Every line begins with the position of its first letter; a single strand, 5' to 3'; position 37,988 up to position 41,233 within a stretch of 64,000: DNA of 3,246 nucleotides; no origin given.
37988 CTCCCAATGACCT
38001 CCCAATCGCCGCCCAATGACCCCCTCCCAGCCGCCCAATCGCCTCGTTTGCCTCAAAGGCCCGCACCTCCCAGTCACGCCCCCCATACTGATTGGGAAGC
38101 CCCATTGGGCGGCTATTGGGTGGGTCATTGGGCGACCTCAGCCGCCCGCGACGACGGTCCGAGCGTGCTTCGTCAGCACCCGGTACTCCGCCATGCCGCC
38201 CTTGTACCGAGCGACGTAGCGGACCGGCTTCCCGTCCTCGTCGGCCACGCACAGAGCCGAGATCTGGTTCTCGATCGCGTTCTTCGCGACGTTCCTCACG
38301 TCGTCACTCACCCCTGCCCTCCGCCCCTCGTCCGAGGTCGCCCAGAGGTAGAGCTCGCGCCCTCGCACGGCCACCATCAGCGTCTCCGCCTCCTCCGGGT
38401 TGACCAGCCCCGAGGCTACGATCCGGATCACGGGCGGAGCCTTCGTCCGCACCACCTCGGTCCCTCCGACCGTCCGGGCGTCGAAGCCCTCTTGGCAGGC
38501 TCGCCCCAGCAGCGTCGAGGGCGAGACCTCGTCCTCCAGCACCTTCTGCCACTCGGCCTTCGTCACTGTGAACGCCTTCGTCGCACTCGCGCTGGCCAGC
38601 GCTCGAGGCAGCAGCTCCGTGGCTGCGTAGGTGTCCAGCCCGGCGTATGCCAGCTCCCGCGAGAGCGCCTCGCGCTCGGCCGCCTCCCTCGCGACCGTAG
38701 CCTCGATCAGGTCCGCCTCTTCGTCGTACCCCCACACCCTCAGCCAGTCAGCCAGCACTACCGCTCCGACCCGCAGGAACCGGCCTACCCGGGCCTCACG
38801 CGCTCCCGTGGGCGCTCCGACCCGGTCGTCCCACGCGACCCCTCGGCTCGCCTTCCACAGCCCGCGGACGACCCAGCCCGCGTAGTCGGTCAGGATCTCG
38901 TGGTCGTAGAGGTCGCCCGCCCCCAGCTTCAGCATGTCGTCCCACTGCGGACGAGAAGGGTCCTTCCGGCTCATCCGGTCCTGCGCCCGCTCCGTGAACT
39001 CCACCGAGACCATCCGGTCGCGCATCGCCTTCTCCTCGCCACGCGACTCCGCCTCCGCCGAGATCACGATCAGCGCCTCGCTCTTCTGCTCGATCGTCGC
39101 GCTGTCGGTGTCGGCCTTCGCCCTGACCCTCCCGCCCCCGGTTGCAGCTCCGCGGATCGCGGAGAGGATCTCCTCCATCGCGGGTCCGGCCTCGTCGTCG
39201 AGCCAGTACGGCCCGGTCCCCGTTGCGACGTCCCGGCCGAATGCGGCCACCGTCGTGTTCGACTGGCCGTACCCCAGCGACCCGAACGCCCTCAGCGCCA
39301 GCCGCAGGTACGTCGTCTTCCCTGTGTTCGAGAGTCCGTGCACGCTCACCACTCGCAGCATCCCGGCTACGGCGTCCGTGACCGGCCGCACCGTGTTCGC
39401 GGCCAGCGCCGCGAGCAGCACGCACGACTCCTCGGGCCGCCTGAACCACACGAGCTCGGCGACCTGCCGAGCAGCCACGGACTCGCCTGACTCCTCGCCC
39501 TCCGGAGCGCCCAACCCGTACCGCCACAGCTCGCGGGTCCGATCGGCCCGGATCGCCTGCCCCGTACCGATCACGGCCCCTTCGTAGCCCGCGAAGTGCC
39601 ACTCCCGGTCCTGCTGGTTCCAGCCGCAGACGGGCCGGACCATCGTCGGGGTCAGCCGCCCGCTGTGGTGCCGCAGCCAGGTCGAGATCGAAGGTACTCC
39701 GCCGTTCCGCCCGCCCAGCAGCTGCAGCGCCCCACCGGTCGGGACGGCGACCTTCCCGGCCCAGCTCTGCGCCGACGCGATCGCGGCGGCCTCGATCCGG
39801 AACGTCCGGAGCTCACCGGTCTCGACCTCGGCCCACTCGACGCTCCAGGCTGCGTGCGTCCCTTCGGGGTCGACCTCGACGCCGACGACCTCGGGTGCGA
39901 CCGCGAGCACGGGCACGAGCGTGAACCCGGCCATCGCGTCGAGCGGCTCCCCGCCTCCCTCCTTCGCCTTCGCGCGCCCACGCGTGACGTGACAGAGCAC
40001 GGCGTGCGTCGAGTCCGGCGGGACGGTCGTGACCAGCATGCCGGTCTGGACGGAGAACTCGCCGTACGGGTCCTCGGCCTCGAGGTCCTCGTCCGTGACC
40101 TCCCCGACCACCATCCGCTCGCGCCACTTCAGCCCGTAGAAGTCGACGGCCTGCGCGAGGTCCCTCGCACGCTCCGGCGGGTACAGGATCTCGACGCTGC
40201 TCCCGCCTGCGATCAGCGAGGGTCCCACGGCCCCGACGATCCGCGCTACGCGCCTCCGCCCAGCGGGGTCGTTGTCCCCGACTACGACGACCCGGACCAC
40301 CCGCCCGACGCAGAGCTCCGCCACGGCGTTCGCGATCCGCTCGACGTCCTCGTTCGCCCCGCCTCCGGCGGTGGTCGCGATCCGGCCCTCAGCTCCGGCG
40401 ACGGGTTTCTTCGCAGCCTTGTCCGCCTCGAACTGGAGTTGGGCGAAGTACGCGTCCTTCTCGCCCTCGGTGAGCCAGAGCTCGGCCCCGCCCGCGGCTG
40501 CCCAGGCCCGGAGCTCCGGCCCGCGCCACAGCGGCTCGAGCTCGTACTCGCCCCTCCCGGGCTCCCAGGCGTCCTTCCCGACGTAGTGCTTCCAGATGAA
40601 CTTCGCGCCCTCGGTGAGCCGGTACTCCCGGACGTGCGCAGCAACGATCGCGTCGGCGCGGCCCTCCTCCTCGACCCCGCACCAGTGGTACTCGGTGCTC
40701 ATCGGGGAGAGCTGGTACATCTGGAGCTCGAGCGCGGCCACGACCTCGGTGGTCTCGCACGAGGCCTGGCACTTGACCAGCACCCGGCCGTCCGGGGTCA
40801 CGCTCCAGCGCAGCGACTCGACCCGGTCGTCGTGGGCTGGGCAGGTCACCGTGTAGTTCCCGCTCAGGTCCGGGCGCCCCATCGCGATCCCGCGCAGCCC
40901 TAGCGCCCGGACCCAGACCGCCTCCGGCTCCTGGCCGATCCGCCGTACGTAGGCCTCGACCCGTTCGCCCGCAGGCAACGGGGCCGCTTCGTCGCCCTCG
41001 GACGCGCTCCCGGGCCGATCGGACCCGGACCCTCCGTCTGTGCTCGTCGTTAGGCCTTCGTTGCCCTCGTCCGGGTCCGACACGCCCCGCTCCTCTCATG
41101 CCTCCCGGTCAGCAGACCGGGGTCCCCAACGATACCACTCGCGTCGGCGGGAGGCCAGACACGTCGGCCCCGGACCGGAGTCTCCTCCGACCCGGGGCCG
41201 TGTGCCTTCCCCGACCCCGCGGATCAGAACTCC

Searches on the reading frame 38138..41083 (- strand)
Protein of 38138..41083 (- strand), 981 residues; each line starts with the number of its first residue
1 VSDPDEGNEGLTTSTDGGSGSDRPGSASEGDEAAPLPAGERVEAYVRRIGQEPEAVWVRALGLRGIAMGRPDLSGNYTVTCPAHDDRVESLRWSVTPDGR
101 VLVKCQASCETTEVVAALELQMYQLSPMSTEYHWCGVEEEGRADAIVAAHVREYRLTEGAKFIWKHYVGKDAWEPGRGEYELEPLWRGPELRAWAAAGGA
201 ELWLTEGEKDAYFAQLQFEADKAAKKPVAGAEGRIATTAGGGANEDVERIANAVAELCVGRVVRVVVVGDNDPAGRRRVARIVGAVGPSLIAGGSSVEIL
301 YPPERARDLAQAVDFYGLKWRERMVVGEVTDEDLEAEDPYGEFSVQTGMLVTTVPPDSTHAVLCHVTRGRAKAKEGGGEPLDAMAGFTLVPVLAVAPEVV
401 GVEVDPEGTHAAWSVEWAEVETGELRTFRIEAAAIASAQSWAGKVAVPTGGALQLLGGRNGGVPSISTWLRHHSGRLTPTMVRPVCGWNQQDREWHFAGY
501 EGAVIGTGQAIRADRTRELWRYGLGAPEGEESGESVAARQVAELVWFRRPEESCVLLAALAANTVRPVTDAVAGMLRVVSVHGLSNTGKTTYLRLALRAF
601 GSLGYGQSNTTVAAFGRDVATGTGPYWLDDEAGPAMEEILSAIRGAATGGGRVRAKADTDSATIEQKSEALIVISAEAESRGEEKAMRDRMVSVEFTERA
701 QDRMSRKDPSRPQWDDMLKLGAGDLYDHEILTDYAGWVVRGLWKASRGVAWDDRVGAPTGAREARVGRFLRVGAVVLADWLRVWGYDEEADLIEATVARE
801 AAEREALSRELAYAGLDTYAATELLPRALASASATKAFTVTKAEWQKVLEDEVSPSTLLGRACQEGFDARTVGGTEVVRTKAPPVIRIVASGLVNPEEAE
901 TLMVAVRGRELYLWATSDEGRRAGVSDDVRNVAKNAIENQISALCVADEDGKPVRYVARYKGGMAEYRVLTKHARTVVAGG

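Call 9: search_protein_families(library=pfam, proteins=[window:38138-41083:-], max_evalue=0.01)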
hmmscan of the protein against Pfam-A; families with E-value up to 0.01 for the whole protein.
window:38138-41083:- (981 aa): 1 family
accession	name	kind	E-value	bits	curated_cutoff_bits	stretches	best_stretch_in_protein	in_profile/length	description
PF12857.13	TOBE_3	-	0.0058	17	27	0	760-808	5-49/59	TOBE-like domain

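Call 10: search_protein_families(library=phrogs, proteins=[window:38138-41083:-], max_evalue=0.001)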
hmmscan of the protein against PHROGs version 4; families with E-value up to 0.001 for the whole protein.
window:38138-41083:- (981 aa): 3 families
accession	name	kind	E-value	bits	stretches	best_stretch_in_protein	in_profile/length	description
phrog_5177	-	DNA, RNA and nucleotide metabolism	1.3e-12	47.5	1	529-780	469-718/876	DNA polymerase/primase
phrog_6088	-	DNA, RNA and nucleotide metabolism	1.2e-10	41.5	1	75-132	20-77/772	DNA primase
phrog_1139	-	DNA, RNA and nucleotide metabolism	5.1e-05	22.4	1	579-702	547-679/895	DNA primase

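Call 11: find_related_loci(query=window:38138-41083:-, collection=viral_contigs, flank=4000)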
Query window:38138-41083:- (981 aa) in viral_contigs; peptide patterns used: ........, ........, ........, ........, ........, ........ (x = any residue, [..] = any of these).
15 stretches matched a pattern, but none encodes a relative of the query by tblastn (E <= 1e-3).

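Call 12: find_homologous_proteins(query=window:38138-41083:-)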
Query window:38138-41083:- (981 aa): 21 proteins with E <= 0.001 among 8000 candidates.
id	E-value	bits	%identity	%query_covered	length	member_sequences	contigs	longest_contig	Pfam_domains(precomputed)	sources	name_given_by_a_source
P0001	6.5e-8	49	33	21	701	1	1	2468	PF19263.6,PF08706.17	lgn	-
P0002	9.2e-7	46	31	18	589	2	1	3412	PF13481.13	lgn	-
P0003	1.1e-6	45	30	21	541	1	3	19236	PF06745.20,PF03796.22,PF13481.13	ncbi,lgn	-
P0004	1.1e-5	42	34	21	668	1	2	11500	-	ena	-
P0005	4.5e-5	40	33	20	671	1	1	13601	PF13481.13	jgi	jgi:hypothetical protein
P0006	4.7e-5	40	32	20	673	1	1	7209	PF13481.13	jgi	jgi:putative DNA primase/helicase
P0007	6.5e-5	39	32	23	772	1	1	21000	-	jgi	-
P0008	7.8e-5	39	29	23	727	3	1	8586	PF09339.17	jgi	-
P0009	8.3e-5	39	30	27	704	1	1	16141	PF13155.13,PF13362.13,PF13481.13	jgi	jgi:5S rRNA maturation endonuclease (ribonuclease M5)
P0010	1.6e-4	38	28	21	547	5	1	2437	PF03796.22,PF13481.13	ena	-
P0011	1.8e-4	38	30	20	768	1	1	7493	PF13148.12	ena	-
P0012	1.9e-4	38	29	23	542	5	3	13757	PF06745.20,PF03796.22,PF13481.13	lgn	-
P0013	2.3e-4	38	30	23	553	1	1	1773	PF13481.13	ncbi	ncbi:MAG: AAA family ATPase, partial [Thermomicrobiales bacterium]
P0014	2.6e-4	37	30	22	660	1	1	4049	PF05272.18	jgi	jgi:hypothetical protein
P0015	3.1e-4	37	30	20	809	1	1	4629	PF13148.12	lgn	-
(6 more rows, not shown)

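Call 13: search_dna_similar(query=window:38138-41083:-, collection=phages, mode=protein, max_rows=25, max_evalue=0.001)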
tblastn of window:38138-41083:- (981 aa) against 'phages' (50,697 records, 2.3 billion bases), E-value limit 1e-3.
Records with a match: 184; places in all: 184; records where one place covers at least 80% of the query: 0.
Best place of each record, by identity: <60% 184.
By first word of the organism name: Microbacterium 97; Arthrobacter 74; Streptomyces 7; Curtobacterium 4; Pseudomonas 1; Bacteriophage 1.
By host as written in the record: Microbacterium foliorum NRRL B-24224 54; Arthrobacter globiformis B-2979 45; Microbacterium foliorum NRRL B-24224 SEA 28; Arthrobacter atrocyaneus NRRL B-2883 7; Arthrobacter globiformis NRRL B-2979 SEA 5; Microbacterium foliorum NRRL B-24224-SEA 5; Streptomyces lividans JI 1326 4; Microbacterium sp. ISAT203 4; and 14 more.
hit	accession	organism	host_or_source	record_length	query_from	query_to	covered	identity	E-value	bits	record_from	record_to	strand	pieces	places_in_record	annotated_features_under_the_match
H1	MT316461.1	Streptomyces phage Galactica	Streptomyces mirabilis NRRL B-2400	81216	486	778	30%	27.5%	8e-6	56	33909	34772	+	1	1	45: DNA primase/polymerase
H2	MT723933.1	Streptomyces phage Keanu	Streptomyces lividans JI 1326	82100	573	779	21%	32.1%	6e-9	67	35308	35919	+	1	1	46: DNA primase/polymerase/helicase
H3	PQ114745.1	Streptomyces phage Spocter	Streptomyces lividans JI 1326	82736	573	779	21%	30.7%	4e-7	61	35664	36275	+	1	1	46: DNA primase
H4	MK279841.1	Streptomyces phage Hiyaa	Streptomyces lividans JI 1326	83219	573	779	21%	30.7%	4e-7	61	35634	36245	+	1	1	47: DNA primase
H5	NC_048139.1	Streptomyces phage Hiyaa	Streptomyces lividans JI 1326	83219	573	779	21%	30.7%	4e-7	61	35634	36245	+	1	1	47: DNA polymerase/primase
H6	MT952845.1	Microbacterium phage GardenState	Microbacterium sp. ISAT203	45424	76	181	11%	37.0%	7e-7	60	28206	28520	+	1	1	45: DNA primase/helicase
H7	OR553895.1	Arthrobacter phage Nitro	Arthrobacter globiformis B-2979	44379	76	129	6%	51.9%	5e-8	63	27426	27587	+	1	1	38: DNA primase/helicase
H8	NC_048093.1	Arthrobacter phage DrManhattan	Arthrobacter atrocyaneus NRRL B-2883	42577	74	129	6%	50.0%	5e-8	64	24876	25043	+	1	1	37: DNA primase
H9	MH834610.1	Arthrobacter phage DrManhattan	Arthrobacter atrocyaneus NRRL B-2883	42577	74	129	6%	50.0%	5e-8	64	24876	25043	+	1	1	37: DNA primase/helicase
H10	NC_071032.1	Arthrobacter phage Reedo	Arthrobacter globiformis B-2979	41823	74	129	6%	50.0%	6e-8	63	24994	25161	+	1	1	37: DNA primase/helicase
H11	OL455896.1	Arthrobacter phage Reedo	Arthrobacter globiformis B-2979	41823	74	129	6%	50.0%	6e-8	63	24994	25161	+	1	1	37: DNA primase/helicase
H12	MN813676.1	Arthrobacter phage Adolin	Arthrobacter atrocyaneus NRRL B-2883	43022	74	129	6%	50.0%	9e-8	62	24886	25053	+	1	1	37: DNA primase/helicase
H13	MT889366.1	Arthrobacter phage London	Arthrobacter globiformis B-2979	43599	77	129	5%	52.8%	1e-8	65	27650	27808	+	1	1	37: DNA primase/helicase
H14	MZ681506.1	Arthrobacter phage Asa16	Arthrobacter globiformis B-2979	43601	77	129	5%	52.8%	1e-8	65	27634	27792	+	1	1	37: DNA primase/helicase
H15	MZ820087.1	Arthrobacter phage Niobe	Arthrobacter globiformis B-2979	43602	77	129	5%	52.8%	1e-8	65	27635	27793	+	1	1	37: DNA primase/helicase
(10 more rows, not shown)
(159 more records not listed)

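Call 14: find_encoding_contigs(protein=window:38138-41083:-, flank=3000, max_places=6)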
Protein window:38138-41083:- (981 aa): 2 contigs read that carry it; 2 places shown.
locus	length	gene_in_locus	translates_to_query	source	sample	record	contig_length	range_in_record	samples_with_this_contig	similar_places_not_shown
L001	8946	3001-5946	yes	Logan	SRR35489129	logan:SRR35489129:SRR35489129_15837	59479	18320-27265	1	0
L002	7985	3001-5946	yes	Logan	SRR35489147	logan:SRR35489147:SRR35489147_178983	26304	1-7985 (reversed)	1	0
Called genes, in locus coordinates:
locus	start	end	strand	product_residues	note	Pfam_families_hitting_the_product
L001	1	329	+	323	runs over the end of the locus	PF12705:PDDEXK_1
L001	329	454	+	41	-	-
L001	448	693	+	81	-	-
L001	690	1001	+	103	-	-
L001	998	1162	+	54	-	-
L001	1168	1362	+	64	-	-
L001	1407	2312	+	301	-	PF13479:AAA_24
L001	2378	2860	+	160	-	PF05037:DUF669 (weak)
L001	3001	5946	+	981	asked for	-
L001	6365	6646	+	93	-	-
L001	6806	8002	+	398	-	PF00206:Lyase_1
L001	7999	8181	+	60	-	-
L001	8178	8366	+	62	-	-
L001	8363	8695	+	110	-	-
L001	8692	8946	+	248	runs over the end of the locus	PF18896:SLT_3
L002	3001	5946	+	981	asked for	-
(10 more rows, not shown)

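Call 38: search_protein_representatives(protein=window:38138-41083:-)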
Query: 981 residues. Proteins with E-value up to 0.001 (for the whole library): 1697; up to 1e-10: 37; up to 1e-30: 11. The best 150 are listed.
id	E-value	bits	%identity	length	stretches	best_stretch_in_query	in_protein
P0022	2.4e-216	737.5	100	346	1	636-981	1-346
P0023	4.0e-92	326.4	40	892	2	43-820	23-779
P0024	4.1e-83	296.6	38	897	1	40-942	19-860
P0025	4.7e-69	250.0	33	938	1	46-951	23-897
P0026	2.8e-66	240.8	36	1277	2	262-952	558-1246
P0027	5.3e-54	200.2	32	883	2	386-886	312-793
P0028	3.6e-44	167.6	34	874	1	34-795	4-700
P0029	1.1e-38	149.4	37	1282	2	43-374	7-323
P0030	1.4e-36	142.5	32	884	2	48-335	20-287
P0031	2.3e-34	135.2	32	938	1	42-762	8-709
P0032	5.2e-33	130.7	31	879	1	49-816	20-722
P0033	8.6e-29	116.7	33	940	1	43-762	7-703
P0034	5.5e-27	110.8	34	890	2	537-930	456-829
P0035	4.2e-24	101.2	32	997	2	34-326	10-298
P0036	3.8e-22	94.7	32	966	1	43-782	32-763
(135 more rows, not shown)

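Call 42: find_related_loci(query=A2, collection=viral_contigs, flank=6000)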
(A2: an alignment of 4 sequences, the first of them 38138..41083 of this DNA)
Query A2 (981 aa) in viral_contigs; peptide patterns used: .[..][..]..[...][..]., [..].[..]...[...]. (x = any residue, [..] = any of these).
97 stretches matched a pattern; 4 encode a relative of the query (tblastn E <= 1e-3); 4 distinct loci.
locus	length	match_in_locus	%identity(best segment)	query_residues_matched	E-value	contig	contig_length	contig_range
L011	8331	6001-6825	29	81-338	3e-12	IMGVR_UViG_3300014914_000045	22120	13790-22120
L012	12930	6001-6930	26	75-370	4e-12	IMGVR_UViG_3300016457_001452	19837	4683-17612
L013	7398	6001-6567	28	81-282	2e-10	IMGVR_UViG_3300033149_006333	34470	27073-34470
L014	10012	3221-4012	26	75-322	4e-10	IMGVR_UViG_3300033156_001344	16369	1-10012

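Call 43: find_homologous_proteins(query=A2, max_evalue=1e-10)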
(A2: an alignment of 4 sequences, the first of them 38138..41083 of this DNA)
Query A2 (4 sequences) (981 aa, profile of the alignment): 20 proteins with E <= 1e-10 among 8000 candidates.
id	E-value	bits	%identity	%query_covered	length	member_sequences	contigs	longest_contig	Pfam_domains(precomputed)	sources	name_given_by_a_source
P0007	8.4e-17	79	32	23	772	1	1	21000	-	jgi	-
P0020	1.7e-15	75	28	22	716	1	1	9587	PF19263.6,PF08706.17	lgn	-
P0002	7.6e-15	73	31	18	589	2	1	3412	PF13481.13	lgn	-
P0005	1.1e-14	72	33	20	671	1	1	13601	PF13481.13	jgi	jgi:hypothetical protein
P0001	1.3e-14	72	33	21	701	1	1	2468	PF19263.6,PF08706.17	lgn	-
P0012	1.4e-14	72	29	23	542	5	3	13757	PF06745.20,PF03796.22,PF13481.13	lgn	-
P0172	3.3e-14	70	32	15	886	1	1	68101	-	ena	-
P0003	2.8e-13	67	30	21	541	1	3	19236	PF06745.20,PF03796.22,PF13481.13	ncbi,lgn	-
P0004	6.5e-13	66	34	21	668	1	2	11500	-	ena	-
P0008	1.3e-12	65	29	23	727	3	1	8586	PF09339.17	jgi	-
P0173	1.6e-12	65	32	21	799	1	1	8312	PF12307.14,PF13362.13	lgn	-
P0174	2.8e-12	64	33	13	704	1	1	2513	PF27228.1,PF13662.13,PF12802.14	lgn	-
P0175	5.4e-12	63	45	6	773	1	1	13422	PF13362.13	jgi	jgi:5S rRNA maturation endonuclease (ribonuclease M5)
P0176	1.8e-11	61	28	23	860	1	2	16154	PF13148.12,PF01807.26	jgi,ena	-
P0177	3.0e-11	61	30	21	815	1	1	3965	PF13148.12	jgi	jgi:putative DNA primase/helicase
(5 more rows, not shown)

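Call 44: find_encoding_contigs(protein=P0023, flank=6000, max_places=3)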
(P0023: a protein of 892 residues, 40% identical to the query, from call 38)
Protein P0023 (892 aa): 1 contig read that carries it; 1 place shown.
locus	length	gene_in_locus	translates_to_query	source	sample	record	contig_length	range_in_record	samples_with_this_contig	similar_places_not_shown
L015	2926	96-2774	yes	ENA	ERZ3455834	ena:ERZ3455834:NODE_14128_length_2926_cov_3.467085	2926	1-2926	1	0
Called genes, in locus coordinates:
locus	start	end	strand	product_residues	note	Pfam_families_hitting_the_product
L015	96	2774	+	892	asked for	-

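Call 45: find_encoding_contigs(protein=P0024, flank=8000, max_places=3)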
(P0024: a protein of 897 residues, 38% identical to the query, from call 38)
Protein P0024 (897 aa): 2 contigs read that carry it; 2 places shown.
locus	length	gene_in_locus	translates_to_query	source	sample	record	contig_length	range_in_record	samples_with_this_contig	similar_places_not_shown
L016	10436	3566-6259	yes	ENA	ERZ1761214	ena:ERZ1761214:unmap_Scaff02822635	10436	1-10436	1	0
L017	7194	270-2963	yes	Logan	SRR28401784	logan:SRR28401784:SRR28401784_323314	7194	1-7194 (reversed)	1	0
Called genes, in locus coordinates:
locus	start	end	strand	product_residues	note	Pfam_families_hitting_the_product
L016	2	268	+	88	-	?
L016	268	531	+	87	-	-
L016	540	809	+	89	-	-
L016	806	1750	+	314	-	PF12705:PDDEXK_1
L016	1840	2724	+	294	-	PF13479:AAA_24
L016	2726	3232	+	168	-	PF05037:DUF669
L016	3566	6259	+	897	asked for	-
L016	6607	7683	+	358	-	PF00206:Lyase_1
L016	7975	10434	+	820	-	?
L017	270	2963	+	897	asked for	-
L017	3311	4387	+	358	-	PF00206:Lyase_1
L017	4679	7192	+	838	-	?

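Call 46: find_encoding_contigs(protein=P0025, flank=8000, max_places=3)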
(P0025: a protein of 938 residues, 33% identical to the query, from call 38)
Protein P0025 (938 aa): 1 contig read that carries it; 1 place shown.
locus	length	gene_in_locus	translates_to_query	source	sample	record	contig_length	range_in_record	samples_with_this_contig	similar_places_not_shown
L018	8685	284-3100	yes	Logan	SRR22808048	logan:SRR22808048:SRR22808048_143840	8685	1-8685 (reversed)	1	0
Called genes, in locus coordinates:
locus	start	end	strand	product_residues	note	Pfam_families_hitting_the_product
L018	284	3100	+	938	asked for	-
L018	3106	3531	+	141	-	-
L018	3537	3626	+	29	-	-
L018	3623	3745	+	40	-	-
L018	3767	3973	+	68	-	-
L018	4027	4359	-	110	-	-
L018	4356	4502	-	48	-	-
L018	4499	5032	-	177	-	-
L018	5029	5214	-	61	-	-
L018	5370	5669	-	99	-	PF24043:DUF7352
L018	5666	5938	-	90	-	-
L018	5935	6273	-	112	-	PF10686:YAcAr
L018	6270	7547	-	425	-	PF01555:N6_N4_Mtase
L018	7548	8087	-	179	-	-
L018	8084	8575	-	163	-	-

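Call 47: find_encoding_contigs(protein=P0026, flank=8000, max_places=3)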
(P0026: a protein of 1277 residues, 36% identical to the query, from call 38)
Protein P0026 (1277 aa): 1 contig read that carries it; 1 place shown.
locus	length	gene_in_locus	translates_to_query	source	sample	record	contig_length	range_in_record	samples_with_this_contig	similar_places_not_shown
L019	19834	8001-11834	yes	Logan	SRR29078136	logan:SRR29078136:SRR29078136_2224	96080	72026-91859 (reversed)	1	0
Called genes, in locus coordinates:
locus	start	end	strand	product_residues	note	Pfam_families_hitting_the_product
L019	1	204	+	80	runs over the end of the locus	-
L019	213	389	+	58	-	-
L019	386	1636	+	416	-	-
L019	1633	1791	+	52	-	-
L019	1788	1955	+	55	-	-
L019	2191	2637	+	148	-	PF10686:YAcAr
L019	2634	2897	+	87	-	-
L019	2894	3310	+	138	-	-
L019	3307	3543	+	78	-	-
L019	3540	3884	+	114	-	PF01230:HIT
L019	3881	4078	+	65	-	PF21983:NikA-like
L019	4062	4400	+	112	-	-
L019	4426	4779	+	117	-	-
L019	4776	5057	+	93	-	-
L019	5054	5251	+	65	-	-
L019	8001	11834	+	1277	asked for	-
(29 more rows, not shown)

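Call 51: find_related_loci(query=A2, collection=metagenome_contigs, flank=5000)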
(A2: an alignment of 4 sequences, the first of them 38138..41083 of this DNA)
Query A2 (981 aa) in metagenome_contigs; peptide patterns used: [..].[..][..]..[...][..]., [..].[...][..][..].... (x = any residue, [..] = any of these).
130 stretches matched a pattern, but none encodes a relative of the query by tblastn (E <= 1e-3).

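Call 52: find_encoding_contigs(protein=P0027, flank=6000, max_places=2)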
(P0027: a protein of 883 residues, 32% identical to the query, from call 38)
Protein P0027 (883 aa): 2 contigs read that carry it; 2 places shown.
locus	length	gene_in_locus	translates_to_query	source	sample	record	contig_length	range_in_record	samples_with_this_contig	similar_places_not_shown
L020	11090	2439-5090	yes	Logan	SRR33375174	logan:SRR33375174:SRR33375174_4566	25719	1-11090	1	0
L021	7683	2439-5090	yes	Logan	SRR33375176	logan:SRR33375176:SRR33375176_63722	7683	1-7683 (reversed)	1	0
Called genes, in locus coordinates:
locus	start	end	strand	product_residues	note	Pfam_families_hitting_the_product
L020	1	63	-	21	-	?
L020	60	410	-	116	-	-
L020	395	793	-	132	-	-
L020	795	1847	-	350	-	PF00709:Adenylsucc_synt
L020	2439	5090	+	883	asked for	-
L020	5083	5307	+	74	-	-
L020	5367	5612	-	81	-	-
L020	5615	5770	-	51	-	-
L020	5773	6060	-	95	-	-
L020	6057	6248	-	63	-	-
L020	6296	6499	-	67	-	-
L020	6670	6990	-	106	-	-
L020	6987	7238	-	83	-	-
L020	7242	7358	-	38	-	-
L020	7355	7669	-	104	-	-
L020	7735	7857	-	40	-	-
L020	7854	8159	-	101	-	-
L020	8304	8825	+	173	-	-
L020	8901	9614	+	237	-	-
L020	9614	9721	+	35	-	-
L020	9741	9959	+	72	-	-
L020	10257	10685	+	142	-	-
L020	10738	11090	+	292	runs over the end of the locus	PF19474:DUF6011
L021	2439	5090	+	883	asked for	-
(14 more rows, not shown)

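Call 53: find_encoding_contigs(protein=P0028, flank=6000, max_places=2)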
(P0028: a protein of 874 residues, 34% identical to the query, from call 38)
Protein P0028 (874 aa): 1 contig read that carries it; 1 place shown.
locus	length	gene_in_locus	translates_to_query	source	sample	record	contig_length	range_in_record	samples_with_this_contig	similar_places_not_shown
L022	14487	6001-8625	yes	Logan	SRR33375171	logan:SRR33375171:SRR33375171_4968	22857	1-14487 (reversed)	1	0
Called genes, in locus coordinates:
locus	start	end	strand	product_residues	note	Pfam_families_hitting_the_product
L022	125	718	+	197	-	-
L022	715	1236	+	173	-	-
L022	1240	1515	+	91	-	-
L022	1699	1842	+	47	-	-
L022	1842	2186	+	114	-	-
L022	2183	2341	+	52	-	-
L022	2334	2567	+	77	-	-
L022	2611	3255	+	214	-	PF19474:DUF6011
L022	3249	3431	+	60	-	-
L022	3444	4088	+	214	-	-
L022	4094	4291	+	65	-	-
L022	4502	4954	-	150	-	PF05037:DUF669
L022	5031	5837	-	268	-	PF13479:AAA_24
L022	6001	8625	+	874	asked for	-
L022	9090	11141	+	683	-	PF00476:DNA_pol_A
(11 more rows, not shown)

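Call 54: find_encoding_contigs(protein=P0031, flank=6000, max_places=2)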
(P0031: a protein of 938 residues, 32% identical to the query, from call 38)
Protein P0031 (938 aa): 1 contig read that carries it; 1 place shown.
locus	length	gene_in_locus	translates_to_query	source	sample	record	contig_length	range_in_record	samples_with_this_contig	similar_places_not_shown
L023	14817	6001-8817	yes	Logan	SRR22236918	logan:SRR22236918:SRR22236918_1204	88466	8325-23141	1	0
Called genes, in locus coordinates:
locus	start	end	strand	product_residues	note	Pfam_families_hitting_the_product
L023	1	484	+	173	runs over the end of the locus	-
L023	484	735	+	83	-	-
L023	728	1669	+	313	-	PF12684:DUF3799, PF12705:PDDEXK_1 (weak)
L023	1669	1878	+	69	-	-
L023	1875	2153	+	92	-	-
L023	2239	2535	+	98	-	-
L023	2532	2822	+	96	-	-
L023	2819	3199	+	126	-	-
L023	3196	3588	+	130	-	-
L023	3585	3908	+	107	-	-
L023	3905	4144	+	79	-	-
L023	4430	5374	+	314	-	PF13479:AAA_24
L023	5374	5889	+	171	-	PF05037:DUF669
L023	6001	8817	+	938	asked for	-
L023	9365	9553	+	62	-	-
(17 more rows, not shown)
